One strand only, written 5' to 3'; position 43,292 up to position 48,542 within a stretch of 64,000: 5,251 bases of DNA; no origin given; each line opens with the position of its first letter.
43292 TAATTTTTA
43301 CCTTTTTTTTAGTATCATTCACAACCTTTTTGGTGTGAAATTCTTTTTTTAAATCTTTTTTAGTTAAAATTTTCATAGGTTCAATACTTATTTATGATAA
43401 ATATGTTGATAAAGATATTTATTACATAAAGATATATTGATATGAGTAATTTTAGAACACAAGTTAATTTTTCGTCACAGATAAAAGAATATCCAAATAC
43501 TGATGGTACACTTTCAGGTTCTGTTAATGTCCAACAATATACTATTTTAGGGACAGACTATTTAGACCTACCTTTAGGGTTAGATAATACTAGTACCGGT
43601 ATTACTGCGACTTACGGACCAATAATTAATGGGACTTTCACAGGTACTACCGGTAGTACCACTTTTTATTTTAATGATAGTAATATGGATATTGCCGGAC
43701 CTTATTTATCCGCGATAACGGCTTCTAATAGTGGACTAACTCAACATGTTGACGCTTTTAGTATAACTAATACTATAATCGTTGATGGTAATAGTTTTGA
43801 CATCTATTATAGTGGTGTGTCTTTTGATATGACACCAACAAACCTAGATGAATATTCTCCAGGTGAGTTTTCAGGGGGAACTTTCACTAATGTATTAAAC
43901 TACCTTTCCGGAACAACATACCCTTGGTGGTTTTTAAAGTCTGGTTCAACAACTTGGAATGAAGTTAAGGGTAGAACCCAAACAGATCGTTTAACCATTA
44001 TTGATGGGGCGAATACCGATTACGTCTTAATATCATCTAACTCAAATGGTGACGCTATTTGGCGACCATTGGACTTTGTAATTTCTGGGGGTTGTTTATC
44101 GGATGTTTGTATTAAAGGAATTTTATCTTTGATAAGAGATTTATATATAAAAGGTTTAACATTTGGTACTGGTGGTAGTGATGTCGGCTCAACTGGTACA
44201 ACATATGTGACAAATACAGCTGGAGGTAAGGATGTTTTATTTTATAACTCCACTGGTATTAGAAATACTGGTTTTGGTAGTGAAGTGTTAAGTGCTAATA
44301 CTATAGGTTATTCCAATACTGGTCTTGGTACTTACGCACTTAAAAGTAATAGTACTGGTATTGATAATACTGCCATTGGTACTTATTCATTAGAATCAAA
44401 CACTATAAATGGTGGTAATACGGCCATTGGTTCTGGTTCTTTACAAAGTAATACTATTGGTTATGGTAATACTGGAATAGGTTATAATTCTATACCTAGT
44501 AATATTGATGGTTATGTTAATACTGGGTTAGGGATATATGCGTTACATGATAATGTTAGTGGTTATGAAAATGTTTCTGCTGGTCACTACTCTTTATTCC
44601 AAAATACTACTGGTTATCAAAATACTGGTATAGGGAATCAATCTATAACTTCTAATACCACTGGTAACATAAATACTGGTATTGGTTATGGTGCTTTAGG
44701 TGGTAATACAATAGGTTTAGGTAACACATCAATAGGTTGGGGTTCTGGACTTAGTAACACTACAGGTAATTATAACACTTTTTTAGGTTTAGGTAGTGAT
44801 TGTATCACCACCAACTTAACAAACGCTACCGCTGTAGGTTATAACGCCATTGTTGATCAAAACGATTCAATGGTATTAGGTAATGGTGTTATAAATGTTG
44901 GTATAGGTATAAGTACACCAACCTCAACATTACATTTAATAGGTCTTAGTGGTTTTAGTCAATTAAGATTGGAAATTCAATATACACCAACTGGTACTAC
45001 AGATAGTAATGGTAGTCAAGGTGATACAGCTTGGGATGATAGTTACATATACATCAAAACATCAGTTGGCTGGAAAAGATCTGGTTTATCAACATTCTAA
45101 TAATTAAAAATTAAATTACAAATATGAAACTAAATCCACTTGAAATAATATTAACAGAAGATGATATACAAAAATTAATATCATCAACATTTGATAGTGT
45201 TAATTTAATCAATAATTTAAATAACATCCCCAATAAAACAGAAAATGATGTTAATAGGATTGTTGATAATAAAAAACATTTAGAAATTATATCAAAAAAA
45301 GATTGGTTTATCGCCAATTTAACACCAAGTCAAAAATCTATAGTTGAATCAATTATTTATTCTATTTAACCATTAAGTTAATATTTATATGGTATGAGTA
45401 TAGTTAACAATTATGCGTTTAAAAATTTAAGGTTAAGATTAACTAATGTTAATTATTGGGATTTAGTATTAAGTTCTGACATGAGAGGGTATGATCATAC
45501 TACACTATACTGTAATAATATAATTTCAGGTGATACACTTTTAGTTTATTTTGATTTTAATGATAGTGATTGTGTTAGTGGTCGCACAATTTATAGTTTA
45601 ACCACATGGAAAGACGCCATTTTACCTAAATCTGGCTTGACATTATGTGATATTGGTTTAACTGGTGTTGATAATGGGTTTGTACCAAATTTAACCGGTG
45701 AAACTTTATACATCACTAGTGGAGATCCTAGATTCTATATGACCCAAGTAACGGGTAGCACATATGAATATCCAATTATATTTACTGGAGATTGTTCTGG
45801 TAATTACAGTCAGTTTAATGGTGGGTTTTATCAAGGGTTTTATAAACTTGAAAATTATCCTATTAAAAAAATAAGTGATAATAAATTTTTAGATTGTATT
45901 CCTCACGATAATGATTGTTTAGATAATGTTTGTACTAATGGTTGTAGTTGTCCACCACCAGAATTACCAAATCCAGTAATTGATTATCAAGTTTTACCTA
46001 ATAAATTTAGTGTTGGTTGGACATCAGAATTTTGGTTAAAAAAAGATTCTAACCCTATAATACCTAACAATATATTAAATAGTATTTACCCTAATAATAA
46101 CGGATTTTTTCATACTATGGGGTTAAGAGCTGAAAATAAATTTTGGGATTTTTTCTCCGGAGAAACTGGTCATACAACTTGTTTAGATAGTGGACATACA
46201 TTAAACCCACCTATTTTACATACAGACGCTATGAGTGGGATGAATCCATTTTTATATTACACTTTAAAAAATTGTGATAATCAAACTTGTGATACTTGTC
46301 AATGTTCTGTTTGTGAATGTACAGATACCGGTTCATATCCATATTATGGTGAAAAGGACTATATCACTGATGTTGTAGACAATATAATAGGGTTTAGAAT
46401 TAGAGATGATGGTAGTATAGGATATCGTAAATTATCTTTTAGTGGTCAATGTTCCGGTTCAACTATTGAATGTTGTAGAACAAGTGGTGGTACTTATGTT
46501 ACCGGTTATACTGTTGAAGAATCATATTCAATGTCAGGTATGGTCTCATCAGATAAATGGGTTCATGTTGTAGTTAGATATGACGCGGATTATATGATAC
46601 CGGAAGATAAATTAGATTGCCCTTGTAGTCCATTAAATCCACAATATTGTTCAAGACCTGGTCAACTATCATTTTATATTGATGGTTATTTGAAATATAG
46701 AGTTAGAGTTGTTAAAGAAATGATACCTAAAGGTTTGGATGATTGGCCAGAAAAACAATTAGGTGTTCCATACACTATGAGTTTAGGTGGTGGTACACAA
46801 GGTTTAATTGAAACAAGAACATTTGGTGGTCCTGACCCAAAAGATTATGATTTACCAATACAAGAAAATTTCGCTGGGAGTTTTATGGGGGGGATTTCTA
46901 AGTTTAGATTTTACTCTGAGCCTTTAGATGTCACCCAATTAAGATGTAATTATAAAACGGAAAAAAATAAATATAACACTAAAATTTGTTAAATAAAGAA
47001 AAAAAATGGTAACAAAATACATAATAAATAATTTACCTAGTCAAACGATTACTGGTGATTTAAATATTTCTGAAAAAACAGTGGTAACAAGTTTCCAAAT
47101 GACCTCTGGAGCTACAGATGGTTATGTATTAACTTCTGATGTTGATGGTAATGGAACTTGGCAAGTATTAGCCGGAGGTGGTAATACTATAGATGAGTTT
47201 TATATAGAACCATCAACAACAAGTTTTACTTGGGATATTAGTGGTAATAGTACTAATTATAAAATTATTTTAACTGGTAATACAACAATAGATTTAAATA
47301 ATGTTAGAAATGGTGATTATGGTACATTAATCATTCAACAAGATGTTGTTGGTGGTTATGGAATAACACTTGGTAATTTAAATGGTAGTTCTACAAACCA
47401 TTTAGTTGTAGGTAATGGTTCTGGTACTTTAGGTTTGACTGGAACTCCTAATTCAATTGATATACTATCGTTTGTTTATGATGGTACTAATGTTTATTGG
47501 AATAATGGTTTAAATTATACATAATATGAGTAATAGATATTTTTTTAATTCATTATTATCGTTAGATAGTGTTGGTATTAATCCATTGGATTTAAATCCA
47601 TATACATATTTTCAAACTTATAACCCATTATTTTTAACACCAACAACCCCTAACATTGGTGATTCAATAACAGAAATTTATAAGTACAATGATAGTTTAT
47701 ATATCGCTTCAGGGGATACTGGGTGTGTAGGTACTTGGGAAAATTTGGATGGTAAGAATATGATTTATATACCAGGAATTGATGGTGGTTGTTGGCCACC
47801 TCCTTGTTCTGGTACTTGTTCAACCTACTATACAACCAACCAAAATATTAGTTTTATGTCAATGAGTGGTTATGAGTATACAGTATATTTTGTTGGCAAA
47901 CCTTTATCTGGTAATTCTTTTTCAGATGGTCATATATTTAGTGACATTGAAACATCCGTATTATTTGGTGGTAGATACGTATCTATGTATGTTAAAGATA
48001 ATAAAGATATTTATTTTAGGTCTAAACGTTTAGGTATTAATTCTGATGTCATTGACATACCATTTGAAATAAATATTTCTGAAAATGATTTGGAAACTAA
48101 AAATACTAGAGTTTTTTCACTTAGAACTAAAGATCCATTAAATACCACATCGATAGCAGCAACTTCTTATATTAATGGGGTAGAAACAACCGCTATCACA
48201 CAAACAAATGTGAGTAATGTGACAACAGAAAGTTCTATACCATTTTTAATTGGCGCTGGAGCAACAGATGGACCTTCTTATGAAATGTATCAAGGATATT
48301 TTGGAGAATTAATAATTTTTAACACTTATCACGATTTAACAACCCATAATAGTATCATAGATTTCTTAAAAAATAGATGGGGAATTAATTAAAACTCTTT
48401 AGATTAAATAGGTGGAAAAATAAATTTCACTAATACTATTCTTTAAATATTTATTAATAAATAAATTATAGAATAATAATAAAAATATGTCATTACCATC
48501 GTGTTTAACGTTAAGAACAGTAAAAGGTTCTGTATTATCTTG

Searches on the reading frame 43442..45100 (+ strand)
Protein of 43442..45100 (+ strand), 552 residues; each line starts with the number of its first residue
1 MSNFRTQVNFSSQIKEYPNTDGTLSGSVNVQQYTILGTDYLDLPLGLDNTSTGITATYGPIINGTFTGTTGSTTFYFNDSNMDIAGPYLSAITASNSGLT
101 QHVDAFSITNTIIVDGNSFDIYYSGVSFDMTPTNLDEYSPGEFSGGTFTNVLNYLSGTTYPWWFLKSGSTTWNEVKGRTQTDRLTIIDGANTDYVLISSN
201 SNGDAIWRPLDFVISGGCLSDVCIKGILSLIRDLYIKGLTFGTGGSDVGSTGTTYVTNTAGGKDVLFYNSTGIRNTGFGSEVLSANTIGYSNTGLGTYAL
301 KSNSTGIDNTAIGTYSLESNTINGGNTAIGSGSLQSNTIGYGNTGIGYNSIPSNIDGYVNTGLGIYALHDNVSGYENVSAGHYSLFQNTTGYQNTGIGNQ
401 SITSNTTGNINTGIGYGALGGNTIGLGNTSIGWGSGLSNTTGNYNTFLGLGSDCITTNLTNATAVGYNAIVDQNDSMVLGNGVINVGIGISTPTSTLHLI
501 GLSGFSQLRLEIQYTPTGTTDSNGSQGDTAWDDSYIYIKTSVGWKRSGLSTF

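Call 7: search_protein_families(library=phrogs, proteins=[window:43442-45100:+], max_evalue=0.001)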
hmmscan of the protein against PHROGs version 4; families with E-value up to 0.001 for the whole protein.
window:43442-45100:+ (552 aa): 3 families
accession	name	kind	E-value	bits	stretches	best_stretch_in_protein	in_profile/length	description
phrog_6002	-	head and packaging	1.7e-34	119.6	3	325-428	701-803/1183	virion structural protein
phrog_23837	-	head and packaging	7.5e-26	92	1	253-475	190-409/507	virion structural protein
phrog_4636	-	tail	1.7e-23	83.9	2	267-400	214-340/763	tail spike protein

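Call 70: search_protein_families(library=pfam, proteins=[window:43442-45100:+], max_evalue=0.01)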
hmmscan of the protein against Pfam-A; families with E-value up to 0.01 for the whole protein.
window:43442-45100:+ (552 aa): 0 families

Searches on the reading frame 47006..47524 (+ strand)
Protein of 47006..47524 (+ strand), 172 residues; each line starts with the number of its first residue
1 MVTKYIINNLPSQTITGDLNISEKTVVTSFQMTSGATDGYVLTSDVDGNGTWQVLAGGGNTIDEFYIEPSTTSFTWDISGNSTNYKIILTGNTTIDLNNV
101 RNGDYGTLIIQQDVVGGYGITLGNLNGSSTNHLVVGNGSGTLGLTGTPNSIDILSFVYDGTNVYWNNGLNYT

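Call 7: search_protein_families(library=phrogs, proteins=[window:47006-47524:+], max_evalue=0.001)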
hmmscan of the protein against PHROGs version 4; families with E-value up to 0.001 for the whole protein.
window:47006-47524:+ (172 aa): 1 family
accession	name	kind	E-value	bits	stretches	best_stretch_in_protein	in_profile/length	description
phrog_19976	-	tail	0.00077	20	0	83-163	172-245/256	tail assembly protein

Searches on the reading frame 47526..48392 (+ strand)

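Call 7: search_protein_families(library=phrogs, proteins=[window:47526-48392:+], max_evalue=0.001)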
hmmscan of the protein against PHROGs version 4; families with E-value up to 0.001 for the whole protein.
window:47526-48392:+ (288 aa): 0 families

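Call 70: search_protein_families(library=pfam, proteins=[window:47526-48392:+], max_evalue=0.01)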
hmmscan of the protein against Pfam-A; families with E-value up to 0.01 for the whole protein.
window:47526-48392:+ (288 aa): 1 family
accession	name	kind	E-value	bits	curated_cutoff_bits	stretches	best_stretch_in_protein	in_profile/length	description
PF13385.13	Laminin_G_3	-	0.0078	16.8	27.6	0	115-266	16-142/151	Concanavalin A-like lectin/glucanases superfamily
